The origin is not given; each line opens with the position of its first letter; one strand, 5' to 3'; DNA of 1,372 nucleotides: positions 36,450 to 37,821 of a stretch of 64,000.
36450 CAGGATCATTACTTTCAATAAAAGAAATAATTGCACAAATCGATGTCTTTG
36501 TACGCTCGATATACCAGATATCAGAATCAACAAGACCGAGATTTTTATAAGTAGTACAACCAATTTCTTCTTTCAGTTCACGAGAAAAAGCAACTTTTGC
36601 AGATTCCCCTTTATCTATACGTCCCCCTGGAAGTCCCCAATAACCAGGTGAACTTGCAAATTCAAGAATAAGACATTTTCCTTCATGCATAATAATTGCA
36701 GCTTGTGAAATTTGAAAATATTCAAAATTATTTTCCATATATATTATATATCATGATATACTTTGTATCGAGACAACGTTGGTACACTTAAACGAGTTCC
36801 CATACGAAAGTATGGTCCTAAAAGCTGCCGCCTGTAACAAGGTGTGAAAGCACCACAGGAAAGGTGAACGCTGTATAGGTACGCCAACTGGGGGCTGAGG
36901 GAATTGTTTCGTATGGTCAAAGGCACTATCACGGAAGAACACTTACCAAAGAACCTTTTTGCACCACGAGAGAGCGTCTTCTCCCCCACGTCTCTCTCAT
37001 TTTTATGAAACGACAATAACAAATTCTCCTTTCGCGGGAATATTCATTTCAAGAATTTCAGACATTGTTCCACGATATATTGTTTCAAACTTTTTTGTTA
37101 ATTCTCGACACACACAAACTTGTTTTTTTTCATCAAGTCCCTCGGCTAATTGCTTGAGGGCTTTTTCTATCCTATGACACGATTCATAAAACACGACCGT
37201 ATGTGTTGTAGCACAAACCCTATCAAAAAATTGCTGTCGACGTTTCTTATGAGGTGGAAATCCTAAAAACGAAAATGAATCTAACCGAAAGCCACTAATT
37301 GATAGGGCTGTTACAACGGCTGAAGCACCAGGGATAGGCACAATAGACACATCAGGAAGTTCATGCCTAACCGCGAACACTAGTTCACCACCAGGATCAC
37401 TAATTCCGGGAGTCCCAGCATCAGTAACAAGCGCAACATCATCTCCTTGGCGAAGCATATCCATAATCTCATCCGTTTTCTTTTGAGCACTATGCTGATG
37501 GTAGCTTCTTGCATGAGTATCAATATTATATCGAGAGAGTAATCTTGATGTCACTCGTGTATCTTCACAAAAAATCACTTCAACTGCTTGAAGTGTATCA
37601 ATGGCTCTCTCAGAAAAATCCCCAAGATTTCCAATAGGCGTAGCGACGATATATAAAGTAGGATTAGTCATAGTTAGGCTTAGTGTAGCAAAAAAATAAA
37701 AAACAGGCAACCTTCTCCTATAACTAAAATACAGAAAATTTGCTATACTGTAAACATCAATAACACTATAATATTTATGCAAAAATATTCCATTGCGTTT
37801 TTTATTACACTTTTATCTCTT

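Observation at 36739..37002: GC-rich, hairpin-dense 264-nt intergenic block between rsmI and a NUDIX gene: candidate ncRNA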

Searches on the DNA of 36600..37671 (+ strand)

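Call 4: search_rna_families(source=window, start=36600, end=37150, threshold=evalue, max_evalue=10, show_alignments=5)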
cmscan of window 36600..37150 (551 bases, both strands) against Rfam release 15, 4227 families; matches with E-value up to 10: 1.
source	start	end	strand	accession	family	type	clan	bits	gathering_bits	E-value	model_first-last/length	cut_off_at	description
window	36677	36736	+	RF02074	STnc240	Gene; sRNA;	-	18.4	55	5.1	1-77/77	no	Enterobacterial sRNA STnc240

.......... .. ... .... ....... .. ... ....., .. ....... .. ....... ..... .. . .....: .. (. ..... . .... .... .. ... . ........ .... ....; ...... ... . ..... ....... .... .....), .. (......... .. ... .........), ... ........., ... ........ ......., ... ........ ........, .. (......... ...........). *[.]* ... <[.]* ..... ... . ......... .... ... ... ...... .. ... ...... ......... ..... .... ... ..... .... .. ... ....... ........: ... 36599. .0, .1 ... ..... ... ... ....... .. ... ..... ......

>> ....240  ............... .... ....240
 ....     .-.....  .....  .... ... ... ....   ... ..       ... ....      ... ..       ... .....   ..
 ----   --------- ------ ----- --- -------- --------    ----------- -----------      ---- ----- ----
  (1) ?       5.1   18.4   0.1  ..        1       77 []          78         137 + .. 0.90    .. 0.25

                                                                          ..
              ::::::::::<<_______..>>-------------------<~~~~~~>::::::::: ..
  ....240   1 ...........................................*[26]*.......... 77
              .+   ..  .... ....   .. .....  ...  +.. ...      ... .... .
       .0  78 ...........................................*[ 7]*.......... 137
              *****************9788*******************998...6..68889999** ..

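Call 25: search_rna_families(source=window, start=36756, end=37008, threshold=evalue, max_evalue=10, show_alignments=6)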
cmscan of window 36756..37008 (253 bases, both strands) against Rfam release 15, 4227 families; matches with E-value up to 10: 1.
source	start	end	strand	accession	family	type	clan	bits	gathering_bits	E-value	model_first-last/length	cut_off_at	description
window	36765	36793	+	RF01351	CRISPR-DR42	Gene; CRISPR;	-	15.8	40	9.8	1-29/29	no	CRISPR RNA direct repeat element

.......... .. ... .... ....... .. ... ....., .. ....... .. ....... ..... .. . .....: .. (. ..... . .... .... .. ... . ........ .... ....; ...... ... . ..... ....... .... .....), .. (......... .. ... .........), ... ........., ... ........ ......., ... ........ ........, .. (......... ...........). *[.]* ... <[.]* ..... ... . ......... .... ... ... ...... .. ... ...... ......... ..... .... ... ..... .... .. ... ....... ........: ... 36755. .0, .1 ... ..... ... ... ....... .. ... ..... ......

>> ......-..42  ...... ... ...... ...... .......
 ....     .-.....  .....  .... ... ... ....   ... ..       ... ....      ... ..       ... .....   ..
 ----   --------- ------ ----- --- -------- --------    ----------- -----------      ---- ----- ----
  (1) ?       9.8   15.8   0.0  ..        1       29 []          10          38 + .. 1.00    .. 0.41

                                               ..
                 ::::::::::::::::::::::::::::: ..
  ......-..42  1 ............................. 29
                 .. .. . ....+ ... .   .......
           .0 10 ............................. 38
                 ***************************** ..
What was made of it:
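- On RNase P RNA, bacterial class A/B (RF00010/RF00011): No RNase P hit at E <= 10 on 551 nt or 253 nt, which corresponds to roughly under 16 bits (calls 4, 25).
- On SRP RNA (4.5S or large bacterial type): No Rfam SRP match appears even at E <= 10 (calls 4, 25).
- On 6S RNA: There is no Rfam 6S match (calls 4, 25).
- No T-box or riboswitch match appears at E <= 10 (calls 4, 25).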

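Call 42: search_dna_similar(query=window:36745-37010:+, collection=phages, mode=distant, max_evalue=1)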
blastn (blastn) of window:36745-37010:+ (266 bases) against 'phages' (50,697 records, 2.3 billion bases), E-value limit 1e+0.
No match.

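Call 43: search_dna_similar(query=window:36745-37010:+, collection=plasmids, mode=distant, max_evalue=1)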
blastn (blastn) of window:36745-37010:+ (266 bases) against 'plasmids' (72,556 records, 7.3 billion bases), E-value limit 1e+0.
Records with a match: 1; places in all: 1; records where one place covers at least 80% of the query: 0.
Best place of each record, by identity: >=99% 1.
By first word of the organism name: Acinetobacter 1.
By predicted mobility (MOB-suite, as given by PLSDB): mobilizable 1.
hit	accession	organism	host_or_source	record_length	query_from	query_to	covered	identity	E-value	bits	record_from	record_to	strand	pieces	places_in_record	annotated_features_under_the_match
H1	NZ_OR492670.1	Acinetobacter gerneri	-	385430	176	198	9%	100.0%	2e-1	43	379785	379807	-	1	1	site-specific DNA-methyltransferase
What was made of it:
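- Tried and rejected: Phage and plasmid BLAST found nothing (calls 42, 43).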

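Call 51: build_rna_model(alignment_id=A2, structure=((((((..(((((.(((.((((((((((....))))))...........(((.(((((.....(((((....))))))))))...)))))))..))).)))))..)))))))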
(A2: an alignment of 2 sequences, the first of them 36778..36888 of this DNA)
Model R1 built from alignment A2 (2 sequences, 111 columns); structure: as given.
model positions 111; base pairs 37; branch points 1; effective number of sequences 0.6; information 0.589 bits per position. Calibrated on 0.2 Mb of random sequence (short: E-values are rough).
structure used (alignment columns):
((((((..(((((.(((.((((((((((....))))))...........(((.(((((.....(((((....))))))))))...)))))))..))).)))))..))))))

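Call 52: search_with_rna_model(model_id=R1, source=window, max_evalue=10, filters=off, show_alignments=3)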
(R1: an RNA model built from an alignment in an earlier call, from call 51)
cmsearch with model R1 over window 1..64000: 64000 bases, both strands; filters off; matches with E-value up to 10: 10.
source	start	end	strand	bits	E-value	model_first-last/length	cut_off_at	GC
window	36778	36888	+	138.3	3.1e-31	1-111/111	no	0.48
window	31878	31914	-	17.5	0.078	1-111/111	no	0.41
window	31878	31914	+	14.8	0.36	1-111/111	no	0.41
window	26808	26848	+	11.3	2.5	1-111/111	no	0.39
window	51980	52017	-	10.2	4.6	1-111/111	no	0.39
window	20447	20513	+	10.1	5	23-88/111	no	0.36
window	44222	44272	-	9.9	5.5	1-111/111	no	0.63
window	63371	63414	-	9.1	8.4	1-111/111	no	0.41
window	19800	19854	-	9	8.9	1-111/111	no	0.36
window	32892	32928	+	9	9.3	1-111/111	no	0.49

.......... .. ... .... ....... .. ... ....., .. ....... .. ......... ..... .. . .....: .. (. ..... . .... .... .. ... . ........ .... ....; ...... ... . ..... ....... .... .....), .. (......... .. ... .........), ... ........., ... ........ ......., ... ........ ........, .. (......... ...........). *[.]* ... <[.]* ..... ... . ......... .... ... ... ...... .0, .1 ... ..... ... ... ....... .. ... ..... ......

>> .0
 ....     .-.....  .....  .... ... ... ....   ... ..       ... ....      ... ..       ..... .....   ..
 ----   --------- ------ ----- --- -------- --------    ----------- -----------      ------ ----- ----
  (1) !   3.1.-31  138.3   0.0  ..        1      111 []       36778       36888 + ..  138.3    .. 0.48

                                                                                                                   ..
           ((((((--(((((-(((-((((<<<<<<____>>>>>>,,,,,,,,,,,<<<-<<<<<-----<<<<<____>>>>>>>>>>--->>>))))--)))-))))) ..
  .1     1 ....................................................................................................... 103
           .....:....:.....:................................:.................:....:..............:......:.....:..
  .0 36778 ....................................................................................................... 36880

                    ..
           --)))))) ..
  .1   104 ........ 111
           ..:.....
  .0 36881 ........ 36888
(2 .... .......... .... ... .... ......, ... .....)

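Call 53: search_with_rna_model(model_id=R1, sources=[L001, L038, L039, L040, L057, L058, L059, L060, L062, L063, L064, L002, L003, L004, L005, L006, L007, L008, L009, L010, L011, L012, L013, L014, L015, L016, L017, L018, L019, L020, L021, L022, L023, L024, L025, L026, L027, L028, L029, L030, L031, L032, L033, L034, L035, L036, L037], max_evalue=10, show_alignments=3)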
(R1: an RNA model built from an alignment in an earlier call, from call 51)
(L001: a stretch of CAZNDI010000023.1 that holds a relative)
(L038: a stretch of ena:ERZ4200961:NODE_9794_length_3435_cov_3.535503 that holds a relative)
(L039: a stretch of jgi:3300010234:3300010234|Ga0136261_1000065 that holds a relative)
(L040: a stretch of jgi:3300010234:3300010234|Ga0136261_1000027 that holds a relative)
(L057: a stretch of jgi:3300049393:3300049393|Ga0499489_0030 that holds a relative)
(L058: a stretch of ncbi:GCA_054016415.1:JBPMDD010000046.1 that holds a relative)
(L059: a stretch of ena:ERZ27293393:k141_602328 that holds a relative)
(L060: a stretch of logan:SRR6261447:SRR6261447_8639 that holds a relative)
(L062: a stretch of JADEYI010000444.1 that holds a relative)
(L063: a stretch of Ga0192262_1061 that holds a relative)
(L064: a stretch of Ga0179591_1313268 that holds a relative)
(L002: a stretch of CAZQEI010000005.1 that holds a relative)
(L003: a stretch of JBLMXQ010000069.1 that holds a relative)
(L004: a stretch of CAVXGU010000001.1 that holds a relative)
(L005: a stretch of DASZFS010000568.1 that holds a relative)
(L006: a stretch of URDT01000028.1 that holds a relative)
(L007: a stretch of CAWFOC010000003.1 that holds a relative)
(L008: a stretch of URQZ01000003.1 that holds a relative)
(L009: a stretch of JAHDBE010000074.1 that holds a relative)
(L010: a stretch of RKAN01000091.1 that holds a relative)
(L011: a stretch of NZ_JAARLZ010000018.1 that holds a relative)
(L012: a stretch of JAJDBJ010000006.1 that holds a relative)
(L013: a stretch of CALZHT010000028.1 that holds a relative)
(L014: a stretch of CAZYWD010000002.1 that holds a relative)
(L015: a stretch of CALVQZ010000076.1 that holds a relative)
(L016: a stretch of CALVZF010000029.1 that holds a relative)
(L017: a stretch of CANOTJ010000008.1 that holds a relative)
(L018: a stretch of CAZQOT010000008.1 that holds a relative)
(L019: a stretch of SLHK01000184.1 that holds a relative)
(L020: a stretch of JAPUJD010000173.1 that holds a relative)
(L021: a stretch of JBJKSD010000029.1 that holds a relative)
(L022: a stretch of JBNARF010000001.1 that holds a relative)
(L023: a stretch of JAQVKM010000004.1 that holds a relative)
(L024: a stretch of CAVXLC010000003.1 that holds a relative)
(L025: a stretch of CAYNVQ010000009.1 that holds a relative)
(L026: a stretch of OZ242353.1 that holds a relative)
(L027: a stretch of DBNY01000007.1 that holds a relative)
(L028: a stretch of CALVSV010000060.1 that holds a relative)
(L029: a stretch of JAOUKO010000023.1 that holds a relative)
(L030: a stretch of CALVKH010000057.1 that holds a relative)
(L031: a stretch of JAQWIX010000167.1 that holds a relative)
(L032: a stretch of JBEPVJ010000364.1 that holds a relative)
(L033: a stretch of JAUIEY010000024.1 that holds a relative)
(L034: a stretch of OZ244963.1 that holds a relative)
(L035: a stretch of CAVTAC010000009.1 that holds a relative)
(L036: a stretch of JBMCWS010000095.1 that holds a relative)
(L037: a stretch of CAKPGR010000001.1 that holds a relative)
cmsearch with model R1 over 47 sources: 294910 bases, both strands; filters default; matches with E-value up to 10: 0.
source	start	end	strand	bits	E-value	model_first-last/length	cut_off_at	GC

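Call 62: search_with_rna_model(model_id=R1, sources=[L065, L066], max_evalue=10, filters=off, show_alignments=3)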
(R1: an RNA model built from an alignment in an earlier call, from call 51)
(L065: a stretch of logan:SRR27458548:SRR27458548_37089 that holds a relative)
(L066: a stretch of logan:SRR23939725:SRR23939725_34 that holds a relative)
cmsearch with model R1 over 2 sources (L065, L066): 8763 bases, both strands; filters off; matches with E-value up to 10: 7.
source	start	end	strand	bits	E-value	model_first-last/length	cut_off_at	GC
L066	739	837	+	15.2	0.038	1-111/111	no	0.28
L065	3719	3798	-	9.2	1.1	1-111/111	no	0.28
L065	2748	2771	-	7.1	3.7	1-111/111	no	0.29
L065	624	712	+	6.8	4.4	1-111/111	no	0.45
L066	1918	1942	+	5.8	7.6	1-111/111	no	0.44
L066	409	444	+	5.6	8.4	1-111/111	no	0.28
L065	1050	1065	+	5.6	8.6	1-111/111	no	0.56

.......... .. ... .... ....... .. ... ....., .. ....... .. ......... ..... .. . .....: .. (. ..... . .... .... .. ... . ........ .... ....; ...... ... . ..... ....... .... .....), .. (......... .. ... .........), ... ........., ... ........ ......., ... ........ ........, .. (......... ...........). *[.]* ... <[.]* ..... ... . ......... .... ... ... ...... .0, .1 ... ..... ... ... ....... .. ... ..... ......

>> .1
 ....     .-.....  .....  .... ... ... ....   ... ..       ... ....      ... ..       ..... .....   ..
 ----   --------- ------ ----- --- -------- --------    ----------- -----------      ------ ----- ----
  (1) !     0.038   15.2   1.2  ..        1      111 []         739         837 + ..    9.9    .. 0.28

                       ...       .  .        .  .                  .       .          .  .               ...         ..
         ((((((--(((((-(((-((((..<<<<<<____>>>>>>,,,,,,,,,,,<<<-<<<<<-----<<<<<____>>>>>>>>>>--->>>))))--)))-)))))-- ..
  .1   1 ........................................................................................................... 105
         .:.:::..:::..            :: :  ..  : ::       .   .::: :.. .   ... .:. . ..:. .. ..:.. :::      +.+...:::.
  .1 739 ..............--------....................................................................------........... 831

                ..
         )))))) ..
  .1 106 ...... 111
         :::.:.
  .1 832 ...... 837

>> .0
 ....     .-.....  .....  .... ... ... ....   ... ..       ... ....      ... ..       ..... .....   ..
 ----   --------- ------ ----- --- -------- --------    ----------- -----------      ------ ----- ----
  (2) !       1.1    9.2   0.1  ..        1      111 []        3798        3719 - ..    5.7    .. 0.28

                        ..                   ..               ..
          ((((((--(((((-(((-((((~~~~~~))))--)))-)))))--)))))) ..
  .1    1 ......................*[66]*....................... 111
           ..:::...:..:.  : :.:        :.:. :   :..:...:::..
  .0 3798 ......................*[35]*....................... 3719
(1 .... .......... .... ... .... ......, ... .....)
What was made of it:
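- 36778..36888 (+): 5' domain. A long interrupted closing stem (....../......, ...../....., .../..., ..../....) carries two GAAA-capped hairpins joined by an 11-nt single strand, UCCUAAAAGCU. No second copy was found in the window or in the 49 other loci tested (calls 52, 53, 62).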
